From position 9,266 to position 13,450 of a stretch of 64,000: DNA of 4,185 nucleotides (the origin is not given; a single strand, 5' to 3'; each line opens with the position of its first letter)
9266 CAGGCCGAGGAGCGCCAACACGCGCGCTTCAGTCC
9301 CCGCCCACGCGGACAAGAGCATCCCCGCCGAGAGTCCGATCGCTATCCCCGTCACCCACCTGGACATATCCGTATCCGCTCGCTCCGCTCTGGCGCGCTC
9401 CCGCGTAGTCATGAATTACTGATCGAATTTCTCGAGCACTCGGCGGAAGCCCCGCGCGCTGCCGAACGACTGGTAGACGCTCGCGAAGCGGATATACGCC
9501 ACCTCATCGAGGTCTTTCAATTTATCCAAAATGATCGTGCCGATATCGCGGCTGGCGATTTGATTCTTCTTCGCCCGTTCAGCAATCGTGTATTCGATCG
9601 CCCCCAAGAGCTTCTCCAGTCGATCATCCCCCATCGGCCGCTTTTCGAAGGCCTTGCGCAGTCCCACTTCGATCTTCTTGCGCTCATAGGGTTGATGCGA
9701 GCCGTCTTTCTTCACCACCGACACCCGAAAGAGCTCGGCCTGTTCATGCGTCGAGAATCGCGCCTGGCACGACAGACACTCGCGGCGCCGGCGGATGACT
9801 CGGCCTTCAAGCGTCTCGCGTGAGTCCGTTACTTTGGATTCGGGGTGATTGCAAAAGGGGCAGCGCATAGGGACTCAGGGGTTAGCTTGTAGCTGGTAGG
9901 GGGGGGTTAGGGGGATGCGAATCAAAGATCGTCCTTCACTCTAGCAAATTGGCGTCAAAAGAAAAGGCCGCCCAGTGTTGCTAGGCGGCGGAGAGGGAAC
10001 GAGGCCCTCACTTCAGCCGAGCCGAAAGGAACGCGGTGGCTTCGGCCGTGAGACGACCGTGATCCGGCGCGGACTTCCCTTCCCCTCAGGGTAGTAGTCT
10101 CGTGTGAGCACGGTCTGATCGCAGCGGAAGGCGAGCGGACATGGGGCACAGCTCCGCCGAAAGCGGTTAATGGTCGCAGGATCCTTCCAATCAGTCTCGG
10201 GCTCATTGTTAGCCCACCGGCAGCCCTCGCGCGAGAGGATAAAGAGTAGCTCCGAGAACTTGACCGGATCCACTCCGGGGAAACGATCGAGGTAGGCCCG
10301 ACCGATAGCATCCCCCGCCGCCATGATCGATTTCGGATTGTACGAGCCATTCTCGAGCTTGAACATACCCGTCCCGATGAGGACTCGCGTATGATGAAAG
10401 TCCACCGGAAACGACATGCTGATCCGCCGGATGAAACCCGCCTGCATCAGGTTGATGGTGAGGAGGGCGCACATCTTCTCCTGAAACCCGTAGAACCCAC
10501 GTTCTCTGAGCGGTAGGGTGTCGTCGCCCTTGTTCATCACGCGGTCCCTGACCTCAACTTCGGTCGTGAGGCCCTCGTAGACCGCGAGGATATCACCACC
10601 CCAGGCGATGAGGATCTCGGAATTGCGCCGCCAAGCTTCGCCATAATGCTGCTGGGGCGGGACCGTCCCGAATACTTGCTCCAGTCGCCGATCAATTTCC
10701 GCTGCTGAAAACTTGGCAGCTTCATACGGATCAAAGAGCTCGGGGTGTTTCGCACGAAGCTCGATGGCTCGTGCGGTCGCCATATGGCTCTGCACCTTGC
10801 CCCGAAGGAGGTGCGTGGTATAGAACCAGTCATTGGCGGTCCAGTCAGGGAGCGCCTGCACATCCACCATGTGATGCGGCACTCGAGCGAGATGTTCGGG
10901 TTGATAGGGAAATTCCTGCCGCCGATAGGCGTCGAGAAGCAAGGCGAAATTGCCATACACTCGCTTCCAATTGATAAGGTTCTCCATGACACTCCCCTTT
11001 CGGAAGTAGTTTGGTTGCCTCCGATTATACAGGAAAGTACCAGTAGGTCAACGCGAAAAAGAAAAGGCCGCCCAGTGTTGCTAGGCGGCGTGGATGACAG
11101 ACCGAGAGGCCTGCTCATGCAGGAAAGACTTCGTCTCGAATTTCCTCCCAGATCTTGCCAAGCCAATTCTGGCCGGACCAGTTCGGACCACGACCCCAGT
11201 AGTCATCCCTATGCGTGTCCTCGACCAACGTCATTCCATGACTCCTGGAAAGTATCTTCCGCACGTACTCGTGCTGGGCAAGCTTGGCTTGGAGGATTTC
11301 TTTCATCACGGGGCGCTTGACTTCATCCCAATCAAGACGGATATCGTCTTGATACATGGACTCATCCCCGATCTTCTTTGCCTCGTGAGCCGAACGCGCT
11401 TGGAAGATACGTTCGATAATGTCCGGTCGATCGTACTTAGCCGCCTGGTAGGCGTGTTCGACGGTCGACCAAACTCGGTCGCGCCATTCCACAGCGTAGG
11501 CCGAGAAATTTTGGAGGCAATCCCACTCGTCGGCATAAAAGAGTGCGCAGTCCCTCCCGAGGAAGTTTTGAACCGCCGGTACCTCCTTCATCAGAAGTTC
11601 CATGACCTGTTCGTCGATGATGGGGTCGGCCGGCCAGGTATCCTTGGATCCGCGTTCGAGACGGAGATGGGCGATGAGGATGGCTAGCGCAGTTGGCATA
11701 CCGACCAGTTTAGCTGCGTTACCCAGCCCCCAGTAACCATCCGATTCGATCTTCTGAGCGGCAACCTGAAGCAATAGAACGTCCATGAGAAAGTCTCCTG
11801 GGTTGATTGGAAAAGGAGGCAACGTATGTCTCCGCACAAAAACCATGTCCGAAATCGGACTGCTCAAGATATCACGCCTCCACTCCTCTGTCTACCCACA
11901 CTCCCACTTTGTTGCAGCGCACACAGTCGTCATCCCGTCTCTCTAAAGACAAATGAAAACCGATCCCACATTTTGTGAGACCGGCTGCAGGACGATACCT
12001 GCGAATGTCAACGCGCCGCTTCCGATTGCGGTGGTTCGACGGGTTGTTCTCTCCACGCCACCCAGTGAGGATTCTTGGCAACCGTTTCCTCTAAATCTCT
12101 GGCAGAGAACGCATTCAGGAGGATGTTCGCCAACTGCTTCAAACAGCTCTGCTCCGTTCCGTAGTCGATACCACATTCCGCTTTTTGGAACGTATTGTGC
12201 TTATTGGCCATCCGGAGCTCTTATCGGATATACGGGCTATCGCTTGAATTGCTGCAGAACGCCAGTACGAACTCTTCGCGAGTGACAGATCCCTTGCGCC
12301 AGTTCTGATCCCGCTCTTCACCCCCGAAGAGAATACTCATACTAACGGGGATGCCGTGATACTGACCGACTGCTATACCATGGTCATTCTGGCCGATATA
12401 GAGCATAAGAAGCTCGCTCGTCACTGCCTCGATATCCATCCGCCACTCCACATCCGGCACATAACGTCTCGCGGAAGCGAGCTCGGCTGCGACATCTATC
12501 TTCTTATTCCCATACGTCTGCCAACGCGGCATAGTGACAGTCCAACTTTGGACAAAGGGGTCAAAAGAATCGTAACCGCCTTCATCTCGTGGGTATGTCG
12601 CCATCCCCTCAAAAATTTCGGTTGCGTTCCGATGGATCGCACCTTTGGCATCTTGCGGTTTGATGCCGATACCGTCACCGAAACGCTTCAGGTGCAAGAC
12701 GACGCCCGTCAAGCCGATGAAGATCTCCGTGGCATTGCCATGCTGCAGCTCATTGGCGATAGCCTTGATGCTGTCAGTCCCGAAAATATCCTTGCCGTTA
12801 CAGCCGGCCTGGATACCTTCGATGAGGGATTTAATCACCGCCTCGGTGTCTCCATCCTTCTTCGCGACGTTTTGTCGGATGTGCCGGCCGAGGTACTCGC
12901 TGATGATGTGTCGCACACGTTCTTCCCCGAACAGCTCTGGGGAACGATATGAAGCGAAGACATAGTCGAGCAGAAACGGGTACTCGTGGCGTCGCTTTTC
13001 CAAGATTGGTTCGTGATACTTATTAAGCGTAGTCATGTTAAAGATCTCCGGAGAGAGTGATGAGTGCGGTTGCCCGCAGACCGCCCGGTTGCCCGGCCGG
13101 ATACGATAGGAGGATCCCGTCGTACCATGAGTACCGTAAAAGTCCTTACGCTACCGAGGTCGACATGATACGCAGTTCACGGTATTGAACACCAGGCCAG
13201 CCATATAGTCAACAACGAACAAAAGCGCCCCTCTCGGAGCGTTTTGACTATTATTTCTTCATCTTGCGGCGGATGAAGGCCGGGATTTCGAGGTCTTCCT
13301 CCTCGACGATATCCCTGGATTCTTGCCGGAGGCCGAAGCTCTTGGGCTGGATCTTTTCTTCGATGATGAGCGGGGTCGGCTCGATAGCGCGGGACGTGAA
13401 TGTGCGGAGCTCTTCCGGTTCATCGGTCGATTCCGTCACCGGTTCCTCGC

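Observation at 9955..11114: Two-gene unit (324-aa hypothetical plus NADAR) in which each gene is followed by an identical 34-nt terminator hairpin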

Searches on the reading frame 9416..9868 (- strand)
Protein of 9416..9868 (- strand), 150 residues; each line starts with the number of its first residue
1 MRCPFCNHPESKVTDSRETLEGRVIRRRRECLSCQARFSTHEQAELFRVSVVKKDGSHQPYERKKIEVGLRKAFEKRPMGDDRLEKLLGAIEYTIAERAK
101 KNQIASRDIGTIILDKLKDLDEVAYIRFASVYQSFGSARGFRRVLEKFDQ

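Call 4: search_protein_families(library=pfam, proteins=[window:9416-9868:-], max_evalue=1)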
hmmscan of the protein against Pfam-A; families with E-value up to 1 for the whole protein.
window:9416-9868:- (150 aa): 4 families
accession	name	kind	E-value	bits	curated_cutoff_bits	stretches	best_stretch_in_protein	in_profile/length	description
PF22811.2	Zn_ribbon_NrdR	-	9e-19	67.6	27.2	1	1-42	1-42/42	Transcriptional repressor NrdR-like, N-terminal domain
PF03477.21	ATP-cone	-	4.3e-17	62.9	25.8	1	50-135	2-85/88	ATP cone domain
PF05129.18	Zn_ribbon_Elf1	-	0.11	13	29.8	1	2-43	24-61/79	Transcription elongation factor Elf1 like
PF14354.12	Lar_restr_allev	-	0.13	13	28.6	1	3-41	6-40/58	Restriction alleviation protein Lar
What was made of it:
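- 9416..9868 (-): nrdR, the right border of the variable slot. PF22811 and PF03477 (call 4).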

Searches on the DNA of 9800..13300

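Call 49: search_rna_families(source=window, start=9800, end=13300, threshold=evalue, max_evalue=10)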
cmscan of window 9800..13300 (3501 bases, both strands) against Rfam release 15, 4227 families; matches with E-value up to 10: 1.
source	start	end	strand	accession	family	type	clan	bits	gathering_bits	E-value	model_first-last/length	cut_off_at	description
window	12664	12748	+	RF00223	IRES_Bip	Cis-reg; IRES;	-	17.2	40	0.03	1-263/263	no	bip internal ribosome entry site (IRES)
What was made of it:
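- Tried and rejected: There is no Rfam match (call 49).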
